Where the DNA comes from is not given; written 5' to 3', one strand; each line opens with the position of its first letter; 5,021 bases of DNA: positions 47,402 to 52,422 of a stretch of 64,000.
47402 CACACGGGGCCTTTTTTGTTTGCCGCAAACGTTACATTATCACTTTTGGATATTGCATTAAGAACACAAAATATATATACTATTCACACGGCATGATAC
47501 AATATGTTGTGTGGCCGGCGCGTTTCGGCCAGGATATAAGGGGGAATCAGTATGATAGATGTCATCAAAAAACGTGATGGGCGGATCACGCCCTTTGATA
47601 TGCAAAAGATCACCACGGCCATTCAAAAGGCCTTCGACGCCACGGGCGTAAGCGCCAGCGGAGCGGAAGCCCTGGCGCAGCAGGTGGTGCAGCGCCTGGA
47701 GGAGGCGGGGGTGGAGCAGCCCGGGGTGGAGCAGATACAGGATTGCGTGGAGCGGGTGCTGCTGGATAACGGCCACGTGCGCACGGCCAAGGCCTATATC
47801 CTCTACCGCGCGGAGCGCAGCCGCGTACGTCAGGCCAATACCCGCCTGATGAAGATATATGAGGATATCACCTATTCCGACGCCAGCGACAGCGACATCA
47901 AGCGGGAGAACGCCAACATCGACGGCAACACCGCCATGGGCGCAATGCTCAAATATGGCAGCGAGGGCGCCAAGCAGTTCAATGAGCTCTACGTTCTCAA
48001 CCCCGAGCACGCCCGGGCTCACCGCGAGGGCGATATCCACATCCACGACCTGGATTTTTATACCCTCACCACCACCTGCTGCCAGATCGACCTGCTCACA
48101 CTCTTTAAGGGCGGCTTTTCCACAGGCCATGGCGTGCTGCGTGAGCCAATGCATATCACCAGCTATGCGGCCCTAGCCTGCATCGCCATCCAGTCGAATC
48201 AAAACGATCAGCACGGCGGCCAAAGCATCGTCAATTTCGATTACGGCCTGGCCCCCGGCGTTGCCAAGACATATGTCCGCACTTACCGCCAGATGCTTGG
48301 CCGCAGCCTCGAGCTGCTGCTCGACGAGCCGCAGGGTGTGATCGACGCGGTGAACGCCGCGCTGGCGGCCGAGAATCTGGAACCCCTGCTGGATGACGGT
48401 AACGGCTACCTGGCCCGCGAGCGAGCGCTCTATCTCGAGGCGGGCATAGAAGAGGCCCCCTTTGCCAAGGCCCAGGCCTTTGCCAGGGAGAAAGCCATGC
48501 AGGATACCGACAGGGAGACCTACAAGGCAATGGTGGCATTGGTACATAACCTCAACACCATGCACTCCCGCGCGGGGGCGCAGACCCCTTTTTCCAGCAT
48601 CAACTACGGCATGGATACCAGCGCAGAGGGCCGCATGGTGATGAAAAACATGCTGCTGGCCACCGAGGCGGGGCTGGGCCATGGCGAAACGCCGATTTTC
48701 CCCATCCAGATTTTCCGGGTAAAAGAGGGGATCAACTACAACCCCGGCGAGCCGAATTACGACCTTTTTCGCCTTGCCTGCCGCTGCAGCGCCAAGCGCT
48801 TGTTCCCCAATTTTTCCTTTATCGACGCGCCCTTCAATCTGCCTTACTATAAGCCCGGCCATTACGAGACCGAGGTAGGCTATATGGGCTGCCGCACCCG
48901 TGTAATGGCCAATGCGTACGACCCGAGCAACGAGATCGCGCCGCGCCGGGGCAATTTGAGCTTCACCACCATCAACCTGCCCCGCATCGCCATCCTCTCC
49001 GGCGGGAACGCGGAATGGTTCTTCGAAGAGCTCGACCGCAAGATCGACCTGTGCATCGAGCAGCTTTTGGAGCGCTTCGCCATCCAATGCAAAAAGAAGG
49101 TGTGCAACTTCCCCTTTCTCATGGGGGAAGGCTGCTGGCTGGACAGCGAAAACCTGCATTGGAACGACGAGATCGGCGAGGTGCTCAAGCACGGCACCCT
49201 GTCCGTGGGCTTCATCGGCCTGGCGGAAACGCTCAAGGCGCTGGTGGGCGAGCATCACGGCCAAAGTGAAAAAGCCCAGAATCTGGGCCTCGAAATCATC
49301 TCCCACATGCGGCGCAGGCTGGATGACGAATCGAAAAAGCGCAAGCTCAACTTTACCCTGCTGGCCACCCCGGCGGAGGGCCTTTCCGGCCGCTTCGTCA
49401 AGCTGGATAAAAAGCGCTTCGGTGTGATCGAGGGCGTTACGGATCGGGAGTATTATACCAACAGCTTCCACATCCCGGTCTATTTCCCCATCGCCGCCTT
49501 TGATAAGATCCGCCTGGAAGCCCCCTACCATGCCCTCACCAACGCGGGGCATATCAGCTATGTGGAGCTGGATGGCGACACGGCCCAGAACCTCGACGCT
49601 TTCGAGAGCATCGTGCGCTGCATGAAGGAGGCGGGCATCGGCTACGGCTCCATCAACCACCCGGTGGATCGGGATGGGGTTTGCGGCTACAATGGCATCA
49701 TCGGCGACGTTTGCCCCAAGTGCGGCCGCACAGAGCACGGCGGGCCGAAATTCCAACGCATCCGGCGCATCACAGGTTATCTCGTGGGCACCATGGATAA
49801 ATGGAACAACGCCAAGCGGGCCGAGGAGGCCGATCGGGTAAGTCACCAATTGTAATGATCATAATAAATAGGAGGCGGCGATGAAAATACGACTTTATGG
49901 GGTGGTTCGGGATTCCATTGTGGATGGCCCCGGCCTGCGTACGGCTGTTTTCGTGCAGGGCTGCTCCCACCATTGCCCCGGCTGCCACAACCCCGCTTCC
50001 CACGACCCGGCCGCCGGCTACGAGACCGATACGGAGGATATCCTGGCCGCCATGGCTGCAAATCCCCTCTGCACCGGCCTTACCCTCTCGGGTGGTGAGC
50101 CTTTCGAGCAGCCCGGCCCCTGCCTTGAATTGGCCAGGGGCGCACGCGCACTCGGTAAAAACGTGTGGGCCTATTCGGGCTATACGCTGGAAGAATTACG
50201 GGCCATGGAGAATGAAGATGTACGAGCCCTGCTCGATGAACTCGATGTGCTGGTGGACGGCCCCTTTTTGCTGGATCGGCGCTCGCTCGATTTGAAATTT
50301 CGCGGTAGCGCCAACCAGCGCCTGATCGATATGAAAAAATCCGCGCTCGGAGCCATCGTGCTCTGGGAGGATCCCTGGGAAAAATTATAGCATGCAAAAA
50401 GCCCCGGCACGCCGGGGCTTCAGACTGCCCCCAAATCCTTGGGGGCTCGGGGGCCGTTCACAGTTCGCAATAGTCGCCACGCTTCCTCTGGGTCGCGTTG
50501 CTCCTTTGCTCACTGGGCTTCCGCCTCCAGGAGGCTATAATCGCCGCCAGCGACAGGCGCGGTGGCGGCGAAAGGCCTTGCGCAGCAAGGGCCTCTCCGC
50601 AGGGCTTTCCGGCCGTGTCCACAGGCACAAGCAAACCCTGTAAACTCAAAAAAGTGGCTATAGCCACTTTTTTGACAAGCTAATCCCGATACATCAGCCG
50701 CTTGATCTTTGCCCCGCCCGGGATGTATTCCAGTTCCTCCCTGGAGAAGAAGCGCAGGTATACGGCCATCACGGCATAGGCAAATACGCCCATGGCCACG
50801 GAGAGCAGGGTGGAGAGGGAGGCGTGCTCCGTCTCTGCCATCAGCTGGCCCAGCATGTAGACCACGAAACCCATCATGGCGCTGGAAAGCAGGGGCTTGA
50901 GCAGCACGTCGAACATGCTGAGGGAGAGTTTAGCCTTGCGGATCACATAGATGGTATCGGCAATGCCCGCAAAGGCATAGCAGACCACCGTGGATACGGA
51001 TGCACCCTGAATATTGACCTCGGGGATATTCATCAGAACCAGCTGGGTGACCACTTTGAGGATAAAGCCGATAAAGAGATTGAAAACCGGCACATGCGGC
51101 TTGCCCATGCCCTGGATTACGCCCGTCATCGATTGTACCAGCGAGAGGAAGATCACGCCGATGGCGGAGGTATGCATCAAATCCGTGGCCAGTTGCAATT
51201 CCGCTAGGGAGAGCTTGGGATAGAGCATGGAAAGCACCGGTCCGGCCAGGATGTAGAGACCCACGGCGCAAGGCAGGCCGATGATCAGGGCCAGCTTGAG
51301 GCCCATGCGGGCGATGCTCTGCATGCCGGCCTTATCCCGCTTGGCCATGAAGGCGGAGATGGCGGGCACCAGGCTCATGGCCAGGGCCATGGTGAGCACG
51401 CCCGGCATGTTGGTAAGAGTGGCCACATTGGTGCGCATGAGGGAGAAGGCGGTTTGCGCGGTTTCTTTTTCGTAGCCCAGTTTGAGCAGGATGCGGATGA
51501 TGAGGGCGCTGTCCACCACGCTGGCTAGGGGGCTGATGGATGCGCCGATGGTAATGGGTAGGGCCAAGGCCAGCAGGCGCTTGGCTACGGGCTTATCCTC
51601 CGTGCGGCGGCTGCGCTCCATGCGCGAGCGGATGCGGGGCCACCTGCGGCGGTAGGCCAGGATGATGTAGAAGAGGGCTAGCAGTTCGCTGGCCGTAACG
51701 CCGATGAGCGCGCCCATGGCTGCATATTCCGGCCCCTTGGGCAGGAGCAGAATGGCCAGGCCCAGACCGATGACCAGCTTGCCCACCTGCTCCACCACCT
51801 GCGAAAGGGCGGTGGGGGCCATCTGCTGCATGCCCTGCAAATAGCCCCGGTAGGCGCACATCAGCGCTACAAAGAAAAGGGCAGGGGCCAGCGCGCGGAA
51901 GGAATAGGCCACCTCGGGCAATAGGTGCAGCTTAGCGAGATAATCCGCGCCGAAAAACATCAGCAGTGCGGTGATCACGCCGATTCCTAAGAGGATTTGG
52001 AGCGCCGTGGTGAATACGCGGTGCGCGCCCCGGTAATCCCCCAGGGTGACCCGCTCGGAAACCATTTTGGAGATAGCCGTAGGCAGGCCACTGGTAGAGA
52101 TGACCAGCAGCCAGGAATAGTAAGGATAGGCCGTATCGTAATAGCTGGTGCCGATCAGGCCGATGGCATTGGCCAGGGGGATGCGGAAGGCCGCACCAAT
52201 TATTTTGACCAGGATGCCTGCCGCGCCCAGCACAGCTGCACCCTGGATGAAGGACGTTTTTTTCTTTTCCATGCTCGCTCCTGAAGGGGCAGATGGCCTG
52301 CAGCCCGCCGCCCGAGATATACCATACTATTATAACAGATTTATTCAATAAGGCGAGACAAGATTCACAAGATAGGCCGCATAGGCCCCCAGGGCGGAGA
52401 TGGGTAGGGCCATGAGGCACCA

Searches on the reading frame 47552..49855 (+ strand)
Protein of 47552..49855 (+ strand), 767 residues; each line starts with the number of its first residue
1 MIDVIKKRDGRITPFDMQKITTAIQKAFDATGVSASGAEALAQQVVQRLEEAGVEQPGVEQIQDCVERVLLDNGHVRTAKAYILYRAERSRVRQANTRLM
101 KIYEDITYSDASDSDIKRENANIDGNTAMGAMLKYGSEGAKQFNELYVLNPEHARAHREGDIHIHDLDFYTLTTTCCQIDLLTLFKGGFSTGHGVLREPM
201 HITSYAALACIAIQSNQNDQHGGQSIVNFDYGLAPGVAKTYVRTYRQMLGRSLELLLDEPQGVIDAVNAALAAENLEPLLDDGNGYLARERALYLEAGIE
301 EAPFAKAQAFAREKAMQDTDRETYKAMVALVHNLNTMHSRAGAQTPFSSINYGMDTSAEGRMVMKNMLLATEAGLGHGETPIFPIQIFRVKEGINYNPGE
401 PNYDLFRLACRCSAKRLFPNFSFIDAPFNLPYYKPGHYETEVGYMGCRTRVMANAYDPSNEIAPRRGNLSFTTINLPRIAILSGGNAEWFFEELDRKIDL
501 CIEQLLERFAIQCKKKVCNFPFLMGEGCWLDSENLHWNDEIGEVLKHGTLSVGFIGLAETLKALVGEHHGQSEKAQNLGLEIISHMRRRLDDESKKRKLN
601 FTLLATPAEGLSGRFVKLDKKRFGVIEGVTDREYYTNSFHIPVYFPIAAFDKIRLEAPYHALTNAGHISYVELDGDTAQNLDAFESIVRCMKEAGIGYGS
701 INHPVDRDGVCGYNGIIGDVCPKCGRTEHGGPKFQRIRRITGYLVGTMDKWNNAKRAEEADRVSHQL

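Call 45: search_protein_families(library=pfam, proteins=[window:47552-49855:+], max_evalue=0.0001)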
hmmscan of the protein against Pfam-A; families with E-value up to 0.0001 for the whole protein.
window:47552-49855:+ (767 aa): 2 families
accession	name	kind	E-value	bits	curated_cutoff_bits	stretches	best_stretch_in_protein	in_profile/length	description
PF13597.11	NRDD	-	5.3e-200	666.3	26.2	1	119-765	1-562/562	Anaerobic ribonucleoside-triphosphate reductase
PF03477.21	ATP-cone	-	8.2e-25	87.6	25.8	1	4-90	2-87/88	ATP cone domain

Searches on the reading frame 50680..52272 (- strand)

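Call 45: search_protein_families(library=pfam, proteins=[window:50680-52272:-], max_evalue=0.0001)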
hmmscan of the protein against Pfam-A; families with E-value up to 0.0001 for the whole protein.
window:50680-52272:- (530 aa): 4 families
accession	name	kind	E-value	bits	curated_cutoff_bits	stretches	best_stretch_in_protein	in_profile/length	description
PF01943.22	Polysacc_synt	-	4.1e-24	85.9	28.2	1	9-308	2-273/274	Polysaccharide biosynthesis protein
PF03023.19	MurJ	-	3.4e-17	62.6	27.4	1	125-480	101-438/451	Lipid II flippase MurJ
PF01554.23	MatE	-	6e-15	55.7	24.9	2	285-410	36-159/161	MatE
PF13440.11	Polysacc_synt_3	-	2.5e-07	30.7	23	1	86-351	46-284/293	Polysaccharide biosynthesis protein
